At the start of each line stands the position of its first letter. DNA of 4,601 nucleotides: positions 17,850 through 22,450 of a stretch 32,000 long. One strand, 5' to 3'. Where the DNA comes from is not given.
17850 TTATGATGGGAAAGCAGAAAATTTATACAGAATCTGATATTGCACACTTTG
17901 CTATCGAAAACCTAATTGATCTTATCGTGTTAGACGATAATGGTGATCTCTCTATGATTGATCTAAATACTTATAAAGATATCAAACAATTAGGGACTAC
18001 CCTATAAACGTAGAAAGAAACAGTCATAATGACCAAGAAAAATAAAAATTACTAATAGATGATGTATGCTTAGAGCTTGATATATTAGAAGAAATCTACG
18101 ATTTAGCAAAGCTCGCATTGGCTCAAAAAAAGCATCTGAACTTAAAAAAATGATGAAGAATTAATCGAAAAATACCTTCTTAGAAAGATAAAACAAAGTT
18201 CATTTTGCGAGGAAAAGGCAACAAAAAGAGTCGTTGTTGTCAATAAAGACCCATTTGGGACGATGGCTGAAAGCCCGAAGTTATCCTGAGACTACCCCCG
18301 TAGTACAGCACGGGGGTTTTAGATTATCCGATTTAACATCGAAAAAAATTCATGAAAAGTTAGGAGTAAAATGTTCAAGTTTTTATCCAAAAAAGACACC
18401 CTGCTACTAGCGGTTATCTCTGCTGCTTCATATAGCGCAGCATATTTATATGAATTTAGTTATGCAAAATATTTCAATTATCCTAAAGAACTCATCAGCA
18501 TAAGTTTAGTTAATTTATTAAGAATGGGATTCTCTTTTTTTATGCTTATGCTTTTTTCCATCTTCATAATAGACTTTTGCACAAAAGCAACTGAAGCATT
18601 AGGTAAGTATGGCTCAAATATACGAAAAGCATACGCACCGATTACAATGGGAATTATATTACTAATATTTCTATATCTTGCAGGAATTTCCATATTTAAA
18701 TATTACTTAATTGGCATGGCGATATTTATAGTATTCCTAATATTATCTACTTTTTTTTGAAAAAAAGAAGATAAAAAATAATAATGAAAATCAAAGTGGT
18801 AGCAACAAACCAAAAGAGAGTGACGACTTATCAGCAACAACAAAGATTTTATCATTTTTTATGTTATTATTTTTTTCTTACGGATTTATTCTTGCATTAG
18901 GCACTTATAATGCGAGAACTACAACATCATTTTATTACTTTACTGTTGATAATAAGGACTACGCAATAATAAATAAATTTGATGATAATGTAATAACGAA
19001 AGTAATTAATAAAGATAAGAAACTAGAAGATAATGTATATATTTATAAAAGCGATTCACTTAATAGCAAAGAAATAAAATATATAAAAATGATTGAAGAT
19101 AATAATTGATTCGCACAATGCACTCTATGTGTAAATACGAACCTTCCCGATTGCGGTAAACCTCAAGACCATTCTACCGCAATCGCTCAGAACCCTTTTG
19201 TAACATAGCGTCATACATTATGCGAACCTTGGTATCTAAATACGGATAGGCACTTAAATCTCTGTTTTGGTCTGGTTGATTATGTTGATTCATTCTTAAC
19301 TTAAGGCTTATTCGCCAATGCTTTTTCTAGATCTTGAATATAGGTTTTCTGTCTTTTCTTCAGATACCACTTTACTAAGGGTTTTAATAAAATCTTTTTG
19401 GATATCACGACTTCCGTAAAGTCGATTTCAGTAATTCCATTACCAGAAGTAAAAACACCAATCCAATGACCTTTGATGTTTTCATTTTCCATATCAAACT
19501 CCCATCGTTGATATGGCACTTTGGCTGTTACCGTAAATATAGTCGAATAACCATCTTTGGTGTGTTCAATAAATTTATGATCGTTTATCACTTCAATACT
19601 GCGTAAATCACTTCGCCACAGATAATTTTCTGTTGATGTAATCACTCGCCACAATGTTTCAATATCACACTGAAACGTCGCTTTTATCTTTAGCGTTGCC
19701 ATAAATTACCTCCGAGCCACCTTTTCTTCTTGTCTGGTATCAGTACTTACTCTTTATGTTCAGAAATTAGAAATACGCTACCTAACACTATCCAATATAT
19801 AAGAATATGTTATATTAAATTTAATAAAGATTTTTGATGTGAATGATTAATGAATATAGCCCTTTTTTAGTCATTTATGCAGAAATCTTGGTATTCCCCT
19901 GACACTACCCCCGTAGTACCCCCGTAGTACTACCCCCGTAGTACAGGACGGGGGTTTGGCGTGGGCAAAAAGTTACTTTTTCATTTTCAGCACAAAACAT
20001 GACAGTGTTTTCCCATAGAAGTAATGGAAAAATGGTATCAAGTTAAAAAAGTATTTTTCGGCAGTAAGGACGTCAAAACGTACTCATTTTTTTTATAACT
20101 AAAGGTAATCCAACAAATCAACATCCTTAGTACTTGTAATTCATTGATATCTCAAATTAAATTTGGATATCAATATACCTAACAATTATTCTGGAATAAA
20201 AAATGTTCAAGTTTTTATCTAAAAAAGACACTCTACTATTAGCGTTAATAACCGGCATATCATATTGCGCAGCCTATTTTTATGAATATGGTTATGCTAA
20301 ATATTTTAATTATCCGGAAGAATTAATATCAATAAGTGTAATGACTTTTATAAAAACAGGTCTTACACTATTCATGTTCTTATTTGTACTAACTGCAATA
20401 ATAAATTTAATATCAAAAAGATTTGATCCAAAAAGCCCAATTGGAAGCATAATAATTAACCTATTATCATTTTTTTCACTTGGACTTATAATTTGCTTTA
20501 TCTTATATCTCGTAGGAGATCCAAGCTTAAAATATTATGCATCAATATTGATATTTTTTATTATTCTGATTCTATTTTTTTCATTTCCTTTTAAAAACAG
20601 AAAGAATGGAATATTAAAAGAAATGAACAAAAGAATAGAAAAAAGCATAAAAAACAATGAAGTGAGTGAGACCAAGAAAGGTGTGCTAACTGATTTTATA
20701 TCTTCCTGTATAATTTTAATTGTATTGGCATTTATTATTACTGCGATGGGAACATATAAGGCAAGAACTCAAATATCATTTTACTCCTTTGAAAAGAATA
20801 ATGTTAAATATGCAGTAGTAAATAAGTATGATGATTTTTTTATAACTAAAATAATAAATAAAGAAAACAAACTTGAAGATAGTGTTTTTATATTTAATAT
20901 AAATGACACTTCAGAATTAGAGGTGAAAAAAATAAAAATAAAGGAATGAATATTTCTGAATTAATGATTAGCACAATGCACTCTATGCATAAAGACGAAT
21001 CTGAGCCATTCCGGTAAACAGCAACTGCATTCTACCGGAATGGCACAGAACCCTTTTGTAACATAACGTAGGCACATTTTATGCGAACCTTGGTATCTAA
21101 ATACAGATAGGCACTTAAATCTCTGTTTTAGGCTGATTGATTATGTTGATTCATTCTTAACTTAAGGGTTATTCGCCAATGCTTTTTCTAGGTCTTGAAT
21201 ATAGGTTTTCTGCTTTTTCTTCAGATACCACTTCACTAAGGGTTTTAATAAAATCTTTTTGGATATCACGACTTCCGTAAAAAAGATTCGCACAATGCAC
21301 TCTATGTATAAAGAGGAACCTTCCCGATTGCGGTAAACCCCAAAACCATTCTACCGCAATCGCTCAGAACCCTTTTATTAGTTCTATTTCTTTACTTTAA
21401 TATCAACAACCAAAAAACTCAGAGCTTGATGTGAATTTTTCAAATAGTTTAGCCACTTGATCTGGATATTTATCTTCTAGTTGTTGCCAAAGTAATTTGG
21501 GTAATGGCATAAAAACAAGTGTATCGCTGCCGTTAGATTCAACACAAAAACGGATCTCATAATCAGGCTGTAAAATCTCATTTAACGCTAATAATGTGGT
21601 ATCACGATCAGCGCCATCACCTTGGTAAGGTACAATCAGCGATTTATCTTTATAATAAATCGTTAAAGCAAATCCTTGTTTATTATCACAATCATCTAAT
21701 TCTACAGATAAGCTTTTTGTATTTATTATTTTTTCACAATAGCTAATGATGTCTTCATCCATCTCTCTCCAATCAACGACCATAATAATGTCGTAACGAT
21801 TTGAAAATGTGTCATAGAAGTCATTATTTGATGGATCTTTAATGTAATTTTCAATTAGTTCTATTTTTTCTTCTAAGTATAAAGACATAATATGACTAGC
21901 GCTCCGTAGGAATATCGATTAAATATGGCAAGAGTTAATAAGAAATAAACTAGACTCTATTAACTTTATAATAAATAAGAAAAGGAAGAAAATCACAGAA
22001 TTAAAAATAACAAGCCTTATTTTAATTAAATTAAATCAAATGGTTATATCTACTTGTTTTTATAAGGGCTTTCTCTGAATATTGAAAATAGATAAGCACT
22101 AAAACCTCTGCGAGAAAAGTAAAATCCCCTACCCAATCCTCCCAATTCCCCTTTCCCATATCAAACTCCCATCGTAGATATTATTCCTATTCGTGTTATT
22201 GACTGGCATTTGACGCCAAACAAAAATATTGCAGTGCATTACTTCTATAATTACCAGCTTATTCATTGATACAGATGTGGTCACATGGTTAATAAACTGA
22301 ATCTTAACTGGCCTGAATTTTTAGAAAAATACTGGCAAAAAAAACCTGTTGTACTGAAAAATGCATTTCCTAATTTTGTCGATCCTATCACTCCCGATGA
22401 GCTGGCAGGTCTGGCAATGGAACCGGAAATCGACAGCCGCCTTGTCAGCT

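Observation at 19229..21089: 1.86-kb mini element shares only the phage right-end module: candidate satellite IMEX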

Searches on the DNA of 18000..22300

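Call 74: search_rna_families(source=window, start=18000, end=22300, threshold=evalue, max_evalue=1)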
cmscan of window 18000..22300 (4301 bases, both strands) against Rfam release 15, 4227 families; matches with E-value up to 1: 0.
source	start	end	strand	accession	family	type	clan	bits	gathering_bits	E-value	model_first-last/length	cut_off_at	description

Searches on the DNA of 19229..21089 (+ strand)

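Call 9: search_dna_similar(query=window:19229-21089:+, collection=phages, mode=distant, max_rows=20)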
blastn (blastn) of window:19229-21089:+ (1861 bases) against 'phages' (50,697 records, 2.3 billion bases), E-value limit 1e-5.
Records with a match: 1; places in all: 1; records where one place covers at least 80% of the query: 0.
Best place of each record, by identity: 60-80% 1.
By first word of the organism name: Bacteriophage 1.
By host as written in the record: - 1.
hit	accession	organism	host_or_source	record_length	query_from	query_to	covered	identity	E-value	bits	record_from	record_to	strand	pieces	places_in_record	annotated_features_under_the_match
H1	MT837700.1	Bacteriophage sp.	human fecal samples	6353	103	484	21%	67.2%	3e-23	117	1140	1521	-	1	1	record has no annotation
